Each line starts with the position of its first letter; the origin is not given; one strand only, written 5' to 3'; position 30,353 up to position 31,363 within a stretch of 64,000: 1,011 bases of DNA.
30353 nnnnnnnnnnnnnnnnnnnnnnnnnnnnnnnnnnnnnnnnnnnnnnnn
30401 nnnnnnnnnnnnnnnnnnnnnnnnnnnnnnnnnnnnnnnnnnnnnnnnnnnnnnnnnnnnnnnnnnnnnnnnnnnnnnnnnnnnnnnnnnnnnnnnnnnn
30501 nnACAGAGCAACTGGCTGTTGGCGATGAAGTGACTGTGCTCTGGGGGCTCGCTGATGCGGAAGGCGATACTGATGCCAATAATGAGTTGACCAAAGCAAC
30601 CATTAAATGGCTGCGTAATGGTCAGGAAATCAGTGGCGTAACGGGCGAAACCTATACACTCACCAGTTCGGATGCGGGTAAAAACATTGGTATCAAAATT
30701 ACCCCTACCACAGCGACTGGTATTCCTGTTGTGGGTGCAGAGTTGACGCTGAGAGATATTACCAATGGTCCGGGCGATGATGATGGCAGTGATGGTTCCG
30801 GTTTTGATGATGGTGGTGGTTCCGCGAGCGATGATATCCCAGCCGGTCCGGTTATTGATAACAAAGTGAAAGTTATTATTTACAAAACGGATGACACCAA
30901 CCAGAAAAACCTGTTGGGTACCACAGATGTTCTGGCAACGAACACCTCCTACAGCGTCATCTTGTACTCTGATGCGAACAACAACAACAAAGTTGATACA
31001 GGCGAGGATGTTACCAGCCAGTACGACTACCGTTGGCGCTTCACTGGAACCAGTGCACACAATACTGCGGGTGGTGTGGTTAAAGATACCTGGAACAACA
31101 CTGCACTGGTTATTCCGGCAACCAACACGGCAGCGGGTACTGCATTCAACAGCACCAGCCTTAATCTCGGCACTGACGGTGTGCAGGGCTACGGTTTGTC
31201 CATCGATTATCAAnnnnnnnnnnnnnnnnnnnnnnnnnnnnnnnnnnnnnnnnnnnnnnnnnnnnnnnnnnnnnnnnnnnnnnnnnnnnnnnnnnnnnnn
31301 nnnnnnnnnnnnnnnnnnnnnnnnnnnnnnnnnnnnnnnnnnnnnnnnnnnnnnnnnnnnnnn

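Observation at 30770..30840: Gly/Asp-rich flexible linker splitting the SinI-like protein into two domains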

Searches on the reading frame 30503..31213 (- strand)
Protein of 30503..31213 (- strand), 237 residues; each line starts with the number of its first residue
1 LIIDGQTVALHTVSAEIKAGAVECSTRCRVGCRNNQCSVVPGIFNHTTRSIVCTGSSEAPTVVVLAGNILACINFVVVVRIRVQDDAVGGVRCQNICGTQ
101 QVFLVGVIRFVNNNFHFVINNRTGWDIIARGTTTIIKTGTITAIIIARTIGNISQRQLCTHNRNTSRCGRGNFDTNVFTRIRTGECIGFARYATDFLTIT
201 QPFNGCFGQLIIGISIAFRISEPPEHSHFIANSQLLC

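Call 53: search_protein_families(library=pfam, proteins=[window:30503-31213:-], max_evalue=0.1)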
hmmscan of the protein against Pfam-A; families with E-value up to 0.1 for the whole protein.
window:30503-31213:- (237 aa): 0 families
